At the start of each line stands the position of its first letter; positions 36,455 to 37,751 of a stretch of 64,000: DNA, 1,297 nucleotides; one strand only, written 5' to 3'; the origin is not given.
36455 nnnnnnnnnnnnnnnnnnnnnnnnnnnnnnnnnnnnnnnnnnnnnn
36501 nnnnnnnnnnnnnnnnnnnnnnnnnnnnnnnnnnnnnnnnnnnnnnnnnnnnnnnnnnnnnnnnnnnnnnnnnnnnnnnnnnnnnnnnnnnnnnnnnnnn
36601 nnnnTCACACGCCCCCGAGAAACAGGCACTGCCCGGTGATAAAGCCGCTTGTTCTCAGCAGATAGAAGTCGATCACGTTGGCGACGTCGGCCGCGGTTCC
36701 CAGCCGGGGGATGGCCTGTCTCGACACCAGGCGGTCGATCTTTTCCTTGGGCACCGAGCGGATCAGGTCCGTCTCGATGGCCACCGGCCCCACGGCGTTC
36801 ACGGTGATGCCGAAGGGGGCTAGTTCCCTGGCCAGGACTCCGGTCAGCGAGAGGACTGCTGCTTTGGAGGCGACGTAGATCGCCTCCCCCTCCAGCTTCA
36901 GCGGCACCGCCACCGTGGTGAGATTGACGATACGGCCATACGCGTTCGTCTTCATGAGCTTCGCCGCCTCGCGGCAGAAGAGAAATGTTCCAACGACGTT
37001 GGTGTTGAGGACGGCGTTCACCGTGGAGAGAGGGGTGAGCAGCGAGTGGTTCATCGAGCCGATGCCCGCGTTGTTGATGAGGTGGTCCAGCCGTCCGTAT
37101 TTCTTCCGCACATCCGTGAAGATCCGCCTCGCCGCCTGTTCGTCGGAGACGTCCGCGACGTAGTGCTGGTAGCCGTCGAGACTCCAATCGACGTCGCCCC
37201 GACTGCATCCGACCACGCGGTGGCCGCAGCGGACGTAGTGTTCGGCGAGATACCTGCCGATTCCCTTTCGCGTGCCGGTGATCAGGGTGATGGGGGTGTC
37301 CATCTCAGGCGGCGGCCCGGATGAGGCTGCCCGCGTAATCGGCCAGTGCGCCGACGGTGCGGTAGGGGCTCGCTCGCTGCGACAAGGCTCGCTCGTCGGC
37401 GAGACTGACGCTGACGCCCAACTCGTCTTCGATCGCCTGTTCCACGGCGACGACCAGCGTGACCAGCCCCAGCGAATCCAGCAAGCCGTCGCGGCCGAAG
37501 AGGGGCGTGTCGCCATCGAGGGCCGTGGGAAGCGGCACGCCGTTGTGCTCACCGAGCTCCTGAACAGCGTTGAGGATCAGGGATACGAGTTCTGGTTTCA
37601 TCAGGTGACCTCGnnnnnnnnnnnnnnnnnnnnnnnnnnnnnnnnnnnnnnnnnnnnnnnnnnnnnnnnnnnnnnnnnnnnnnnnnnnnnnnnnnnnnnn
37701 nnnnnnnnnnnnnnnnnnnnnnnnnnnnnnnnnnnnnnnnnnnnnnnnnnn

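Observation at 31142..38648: An acyl-carrier module sits inside the glycan locus, pointing to a lipid-linked or N/O-acylated glycan.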

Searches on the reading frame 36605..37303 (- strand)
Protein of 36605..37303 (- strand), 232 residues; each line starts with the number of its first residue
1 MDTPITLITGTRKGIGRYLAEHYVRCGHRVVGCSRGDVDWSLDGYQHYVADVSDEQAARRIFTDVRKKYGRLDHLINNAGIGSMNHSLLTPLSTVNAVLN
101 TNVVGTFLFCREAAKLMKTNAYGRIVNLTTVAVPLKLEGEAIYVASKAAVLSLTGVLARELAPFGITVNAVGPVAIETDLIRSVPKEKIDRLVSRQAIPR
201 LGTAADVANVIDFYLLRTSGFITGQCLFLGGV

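Call 4: search_protein_families(library=pfam, proteins=[window:36605-37303:-], max_evalue=0.01)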
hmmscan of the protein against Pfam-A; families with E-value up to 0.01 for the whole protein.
window:36605-37303:- (232 aa): 5 families
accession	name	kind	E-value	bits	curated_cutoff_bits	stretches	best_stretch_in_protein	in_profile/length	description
PF13561.12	adh_short_C2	-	2.4e-43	148.9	27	1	12-228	5-230/236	Enoyl-(Acyl carrier protein) reductase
PF00106.31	adh_short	-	9.3e-41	139.9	26.6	1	5-186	2-192/195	short chain dehydrogenase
PF01370.27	Epimerase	-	2.7e-05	24.1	20.9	1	7-133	2-118/240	NAD dependent epimerase/dehydratase family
PF08659.16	KR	-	0.0023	18.3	22.6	0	7-107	4-117/180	KR domain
PF16363.11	GDP_Man_Dehyd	-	0.005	16.8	27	1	7-110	1-110/332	GDP-mannose 4,6 dehydratase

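Call 5: search_protein_families(library=ncbifam, proteins=[window:36605-37303:-], max_evalue=0.01)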
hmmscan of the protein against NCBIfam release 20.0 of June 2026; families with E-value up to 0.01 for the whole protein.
window:36605-37303:- (232 aa): 223 families (the best 25 are shown)
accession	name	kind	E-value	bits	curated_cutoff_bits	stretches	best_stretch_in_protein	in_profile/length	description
NF004198.0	PRK05653.1-3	equivalog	3.4e-44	151.2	296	1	6-231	10-244/248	3-oxoacyl-ACP reductase FabG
NF005559.1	PRK07231.1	subfamily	6e-43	147.1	215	1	5-231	6-245/249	glucose 1-dehydrogenase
TIGR01830.1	3oxo_ACP_reduc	equivalog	9.9e-43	146.5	297.75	1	7-230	2-235/239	3-oxoacyl-[acyl-carrier-protein] reductase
NF009466.0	PRK12826.1-2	subfamily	3.9e-42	144.4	222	1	4-228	4-239/248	3-oxoacyl-ACP reductase FabG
NF005067.0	PRK06484.1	equivalog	2.5e-40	138.5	713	1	5-230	11-248/524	short chain dehydrogenase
NF009464.0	PRK12824.1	subfamily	8.1e-40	137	269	1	5-229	4-238/245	3-oxoacyl-ACP reductase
NF005309.0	PRK06841.1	subfamily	2.2e-39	135.5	286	1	5-231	17-250/255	GolD/DthD family dehydrogenase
NF005753.0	PRK07577.1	equivalog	1.3e-38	132.8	310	1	2-231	2-230/237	SDR family oxidoreductase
NF004791.0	PRK06138.1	equivalog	5.3e-38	130.8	312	1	5-231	7-247/252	SDR family oxidoreductase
NF047923.1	pyridox_DH_SDR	equivalog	7.1e-37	127.2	325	1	5-228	5-235/243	pyridoxal 4-dehydrogenase, SDR-type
NF005893.0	PRK07856.1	equivalog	4.7e-36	124.4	255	1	5-231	11-239/255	SDR family oxidoreductase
TIGR01829.1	AcAcCoA_reduct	subfamily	7.3e-36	124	302.1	1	5-230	2-237/242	acetoacetyl-CoA reductase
NF004197.0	PRK05653.1-1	equivalog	7.6e-36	124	332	1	4-231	8-244/249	3-oxoacyl-ACP reductase FabG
NF040605.2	mycolic_FabG1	exception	2.5e-35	122.4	420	1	7-228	5-224/233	3-oxoacyl-ACP reductase FabG1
NF004778.0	PRK06124.1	equivalog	2.6e-35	122.1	303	1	4-230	12-249/256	SDR family oxidoreductase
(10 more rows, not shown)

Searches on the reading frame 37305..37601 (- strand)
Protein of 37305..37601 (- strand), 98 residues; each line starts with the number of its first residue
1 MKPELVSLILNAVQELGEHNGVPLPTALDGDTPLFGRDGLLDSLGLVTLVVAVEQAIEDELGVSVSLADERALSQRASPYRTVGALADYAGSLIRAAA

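Call 4: search_protein_families(library=pfam, proteins=[window:37305-37601:-], max_evalue=0.01)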
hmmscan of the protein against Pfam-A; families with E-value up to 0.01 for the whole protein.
window:37305-37601:- (98 aa): 1 family
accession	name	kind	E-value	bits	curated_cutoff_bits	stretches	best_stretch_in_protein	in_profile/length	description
PF00550.31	PP-binding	-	0.0055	17.4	20.8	0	28-68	18-52/67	Phosphopantetheine attachment site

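Call 5: search_protein_families(library=ncbifam, proteins=[window:37305-37601:-], max_evalue=0.01)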
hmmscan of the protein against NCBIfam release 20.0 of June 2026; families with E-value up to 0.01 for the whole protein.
window:37305-37601:- (98 aa): 1 family
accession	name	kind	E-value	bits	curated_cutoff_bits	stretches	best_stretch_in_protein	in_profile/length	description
NF003464.0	PRK05087.1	equivalog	0.0025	17.8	68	1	31-64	25-57/78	D-alanine--poly(phosphoribitol) ligase subunit DltC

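Call 16: search_solved_structures(query=window:37305-37601:-, max_evalue=10)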
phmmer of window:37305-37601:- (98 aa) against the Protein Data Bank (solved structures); distinct sequences matched with E-value up to 10: 2.
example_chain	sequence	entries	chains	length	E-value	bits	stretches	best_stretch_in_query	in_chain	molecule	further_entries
7b0n_T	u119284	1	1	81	0.51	13.7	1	24-65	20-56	Acyl carrier protein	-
6gcs_O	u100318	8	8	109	1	12.7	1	24-65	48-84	ACPM1 SUBUNIT | Acyl carrier protein ACPM1 of NADH:Ubiquinone Oxidoreductase (Complex I)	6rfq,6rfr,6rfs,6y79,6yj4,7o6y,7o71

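Call 55: find_homologous_proteins(query=window:37305-37601:-, max_evalue=0.001)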
Query window:37305-37601:- (98 aa): 451 proteins with E <= 0.001 among 477 candidates; the best 120 are listed.
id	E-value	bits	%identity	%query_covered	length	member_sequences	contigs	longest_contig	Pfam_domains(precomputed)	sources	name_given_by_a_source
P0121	1.6e-53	196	100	100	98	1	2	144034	-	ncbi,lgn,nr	ncbi:MAG: acyl carrier protein [Candidatus Rokubacteria bacterium]|nr:acyl carrier protein [Candidat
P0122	9.3e-43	162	83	100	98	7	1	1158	-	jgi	-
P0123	7.0e-42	159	81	100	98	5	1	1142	-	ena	-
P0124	1.6e-41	158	80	100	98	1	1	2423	-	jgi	jgi:acyl carrier protein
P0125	3.2e-41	157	80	100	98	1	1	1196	-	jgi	jgi:acyl carrier protein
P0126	4.0e-41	156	81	99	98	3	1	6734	-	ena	-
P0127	5.7e-41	156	79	100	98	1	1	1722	-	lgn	-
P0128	8.6e-41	155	80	99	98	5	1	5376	-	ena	-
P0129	1.3e-40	155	81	100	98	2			-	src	-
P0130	1.7e-40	154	79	99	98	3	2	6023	-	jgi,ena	-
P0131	2.0e-40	154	78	100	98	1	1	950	-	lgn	-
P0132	3.0e-40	154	79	100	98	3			-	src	-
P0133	3.5e-40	153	79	100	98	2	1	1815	-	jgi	jgi:D-alanine--poly(phosphoribitol) ligase subunit 2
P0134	3.7e-40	153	79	99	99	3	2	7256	-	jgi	jgi:acyl carrier protein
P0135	7.6e-40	152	79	100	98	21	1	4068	-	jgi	-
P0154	6.8e-33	130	70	100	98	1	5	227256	-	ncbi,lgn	-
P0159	6.3e-31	124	66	96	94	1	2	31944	-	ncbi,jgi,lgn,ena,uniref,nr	ncbi:hypothetical protein LCGC14_2148130 [marine sediment metagenome]|uniref:Carrier domain-containi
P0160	6.7e-31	124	68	94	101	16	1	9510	-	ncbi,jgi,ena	-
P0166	3.1e-30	122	64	99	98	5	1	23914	-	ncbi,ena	-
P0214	8.2e-28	114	64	92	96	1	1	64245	-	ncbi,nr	ncbi:MAG: acyl carrier protein [Leptolyngbyaceae cyanobacterium bins.302]|nr:acyl carrier protein [L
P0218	1.1e-27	113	62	97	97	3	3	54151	-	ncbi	-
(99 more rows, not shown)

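Call 56: find_encoding_contigs(protein=P0214, flank=10000, max_places=2)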
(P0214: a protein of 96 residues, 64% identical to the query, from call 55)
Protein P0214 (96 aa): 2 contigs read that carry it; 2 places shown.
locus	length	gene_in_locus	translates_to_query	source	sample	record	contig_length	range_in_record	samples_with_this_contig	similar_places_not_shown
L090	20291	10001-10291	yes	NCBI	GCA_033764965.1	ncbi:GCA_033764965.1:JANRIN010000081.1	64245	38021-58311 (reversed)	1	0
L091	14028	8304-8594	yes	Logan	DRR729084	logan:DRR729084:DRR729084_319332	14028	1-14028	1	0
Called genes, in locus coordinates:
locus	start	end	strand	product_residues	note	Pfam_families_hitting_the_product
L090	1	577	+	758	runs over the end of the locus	PF02706:Wzz (weak), PF01656:CbiA (weak), PF09140:MipZ (weak), PF10609:ParA, PF13614:AAA_31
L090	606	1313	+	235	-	PF02698:DUF218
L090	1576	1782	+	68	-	PF01797:Y1_Tnp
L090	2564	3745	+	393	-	PF00535:Glycos_transf_2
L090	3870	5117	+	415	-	PF01212:Beta_elim_lyase (weak), PF00266:Aminotran_5 (faint), PF01041:DegT_DnrJ_EryC1, PF01053:Cys_Met_Meta_PP (weak)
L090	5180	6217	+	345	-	PF01408:GFO_IDH_MocA, PF02894:GFO_IDH_MocA_C, PF22725:GFO_IDH_MocA_C3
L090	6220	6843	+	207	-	PF00132:Hexapep (weak), PF25084:LbH_EIF2B, PF25087:GMPPB_C (faint), PF14602:Hexapep_2 (faint), PF00132:Hexapep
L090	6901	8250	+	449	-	PF00070:Pyr_redox (faint), PF01266:DAO, PF03486:HI0933_like (faint), PF07992:Pyr_redox_2 (faint), PF12831:FAD_oxidored (faint), PF13450:NAD_binding_8, PF01593:Amino_oxidase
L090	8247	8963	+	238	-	PF13489:Methyltransf_23, PF01209:Ubie_methyltran (weak), PF13847:Methyltransf_31 (weak), PF08241:Methyltransf_11, PF08242:Methyltransf_12, PF13649:Methyltransf_25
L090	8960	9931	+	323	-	PF01522:Polysacc_deac_1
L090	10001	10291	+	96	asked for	-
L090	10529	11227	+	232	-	PF00106:adh_short, PF01370:Epimerase (weak), PF08659:KR (weak), PF13561:adh_short_C2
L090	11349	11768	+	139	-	-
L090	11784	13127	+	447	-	PF00501:AMP-binding, PF13193:AMP-binding_C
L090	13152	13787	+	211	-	PF00132:Hexapep (faint)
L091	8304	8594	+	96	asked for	-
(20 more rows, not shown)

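Call 57: find_encoding_contigs(protein=P0218, flank=10000, max_places=2)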
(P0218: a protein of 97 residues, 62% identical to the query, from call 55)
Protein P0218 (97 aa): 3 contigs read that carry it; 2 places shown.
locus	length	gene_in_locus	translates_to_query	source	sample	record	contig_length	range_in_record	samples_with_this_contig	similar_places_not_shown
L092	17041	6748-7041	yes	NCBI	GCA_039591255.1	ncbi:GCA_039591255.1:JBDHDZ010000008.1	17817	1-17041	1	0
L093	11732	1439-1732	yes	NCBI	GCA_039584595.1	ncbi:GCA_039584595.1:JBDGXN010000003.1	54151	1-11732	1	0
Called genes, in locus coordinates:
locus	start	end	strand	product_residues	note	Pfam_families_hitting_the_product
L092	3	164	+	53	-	?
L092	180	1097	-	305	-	PF13489:Methyltransf_23, PF08241:Methyltransf_11, PF08242:Methyltransf_12, PF13649:Methyltransf_25, PF13847:Methyltransf_31 (weak)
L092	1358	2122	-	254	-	PF01408:GFO_IDH_MocA, PF22725:GFO_IDH_MocA_C3, PF02894:GFO_IDH_MocA_C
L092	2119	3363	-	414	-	PF01041:DegT_DnrJ_EryC1, PF01053:Cys_Met_Meta_PP (weak), PF01212:Beta_elim_lyase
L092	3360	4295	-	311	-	PF01522:Polysacc_deac_1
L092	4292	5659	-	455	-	PF00070:Pyr_redox (faint), PF01266:DAO (faint), PF03486:HI0933_like (faint), PF07992:Pyr_redox_2 (faint), PF13450:NAD_binding_8, PF01593:Amino_oxidase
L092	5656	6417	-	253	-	PF00535:Glycos_transf_2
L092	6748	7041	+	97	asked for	-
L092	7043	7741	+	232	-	PF00106:adh_short, PF01370:Epimerase (weak), PF13561:adh_short_C2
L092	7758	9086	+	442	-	PF00501:AMP-binding, PF13193:AMP-binding_C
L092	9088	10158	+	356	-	PF00535:Glycos_transf_2, PF10111:Glyco_tranf_2_2, PF13641:Glyco_tranf_2_3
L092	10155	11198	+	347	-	PF01522:Polysacc_deac_1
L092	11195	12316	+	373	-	PF02388:FemAB (faint), PF13480:Acetyltransf_6 (weak)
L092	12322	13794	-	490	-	PF13231:PMT_2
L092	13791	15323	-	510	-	PF13231:PMT_2 (weak)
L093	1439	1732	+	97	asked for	-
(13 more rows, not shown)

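Call 65: predict_structure(alignment_id=A4)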
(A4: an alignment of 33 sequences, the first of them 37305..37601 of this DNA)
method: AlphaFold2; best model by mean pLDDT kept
length: 98 residues; sequences in the alignment: 33
mean_pLDDT: 81.0   pTM: 0.73
mean pLDDT of the five models: 81.0, 78.3, 78.2, 76.9, 75.8
residues with pLDDT >= 90: 11; 70-90: 73; 50-70: 14; < 50: 0
segments of 3 or more residues with pLDDT < 50: none
pLDDT, mean of each block of 10 residues (from residue 1): 87 83 75 80 82 90 81 61 87 85
secondary structure, 60 per line:
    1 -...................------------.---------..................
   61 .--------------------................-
elements in order: H2-20 H43-61 H83-97

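Call 71: list_cluster_members(proteins=[P0154, P0160, P0166, P0218, P0159, P0214, P0121])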
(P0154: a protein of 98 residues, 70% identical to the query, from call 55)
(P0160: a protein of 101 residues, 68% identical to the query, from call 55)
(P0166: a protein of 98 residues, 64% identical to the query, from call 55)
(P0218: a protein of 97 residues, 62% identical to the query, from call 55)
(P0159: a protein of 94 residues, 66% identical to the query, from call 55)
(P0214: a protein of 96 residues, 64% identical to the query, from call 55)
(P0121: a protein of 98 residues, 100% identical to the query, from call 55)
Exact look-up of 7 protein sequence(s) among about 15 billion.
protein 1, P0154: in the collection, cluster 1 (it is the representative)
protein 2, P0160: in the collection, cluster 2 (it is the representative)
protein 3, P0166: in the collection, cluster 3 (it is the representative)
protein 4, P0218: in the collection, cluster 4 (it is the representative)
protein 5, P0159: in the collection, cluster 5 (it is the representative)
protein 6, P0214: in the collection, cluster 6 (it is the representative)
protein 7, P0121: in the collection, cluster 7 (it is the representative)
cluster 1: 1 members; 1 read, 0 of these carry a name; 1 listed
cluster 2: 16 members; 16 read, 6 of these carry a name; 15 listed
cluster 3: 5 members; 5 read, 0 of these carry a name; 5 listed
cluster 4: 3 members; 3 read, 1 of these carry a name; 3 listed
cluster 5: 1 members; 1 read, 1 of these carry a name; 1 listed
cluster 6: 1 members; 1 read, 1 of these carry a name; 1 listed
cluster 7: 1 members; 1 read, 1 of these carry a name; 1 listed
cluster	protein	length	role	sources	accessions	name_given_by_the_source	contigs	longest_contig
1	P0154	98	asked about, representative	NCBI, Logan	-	-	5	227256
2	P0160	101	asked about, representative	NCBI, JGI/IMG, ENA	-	-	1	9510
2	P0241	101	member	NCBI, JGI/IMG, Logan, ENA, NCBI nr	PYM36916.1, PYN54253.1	MAG: acyl carrier protein [Candidatus Rokuibacteriota bacterium] | MAG: acyl carrier protein [Candidatus Rokubacteria bacterium]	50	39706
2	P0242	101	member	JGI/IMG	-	acyl carrier protein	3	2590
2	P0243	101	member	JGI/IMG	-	acyl carrier protein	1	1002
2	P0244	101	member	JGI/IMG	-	acyl carrier protein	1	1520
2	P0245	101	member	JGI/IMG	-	acyl carrier protein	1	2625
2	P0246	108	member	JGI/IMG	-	acyl carrier protein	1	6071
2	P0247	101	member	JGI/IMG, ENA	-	-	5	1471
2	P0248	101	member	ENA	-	-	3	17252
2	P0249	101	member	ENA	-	-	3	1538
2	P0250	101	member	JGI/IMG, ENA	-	-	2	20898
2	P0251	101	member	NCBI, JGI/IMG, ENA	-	-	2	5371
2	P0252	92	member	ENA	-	-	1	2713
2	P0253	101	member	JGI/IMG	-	-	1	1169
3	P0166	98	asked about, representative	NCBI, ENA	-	-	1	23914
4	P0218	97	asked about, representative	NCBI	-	-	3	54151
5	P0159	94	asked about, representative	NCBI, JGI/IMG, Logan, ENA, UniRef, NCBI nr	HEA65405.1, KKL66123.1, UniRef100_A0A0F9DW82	hypothetical protein LCGC14_2148130 [marine sediment metagenome] | Carrier domain-containing protein n=1 Tax=marine sediment metagenome TaxID=412755 ... | acyl carrier protein [Desulfobacterales bacterium]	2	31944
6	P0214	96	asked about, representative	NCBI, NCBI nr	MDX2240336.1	MAG: acyl carrier protein [Leptolyngbyaceae cyanobacterium bins.302] | acyl carrier protein [Leptolyngbyaceae cyanobacterium bins.302]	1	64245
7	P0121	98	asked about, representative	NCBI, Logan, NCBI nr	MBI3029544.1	MAG: acyl carrier protein [Candidatus Rokubacteria bacterium] | acyl carrier protein [Candidatus Rokubacteria bacterium]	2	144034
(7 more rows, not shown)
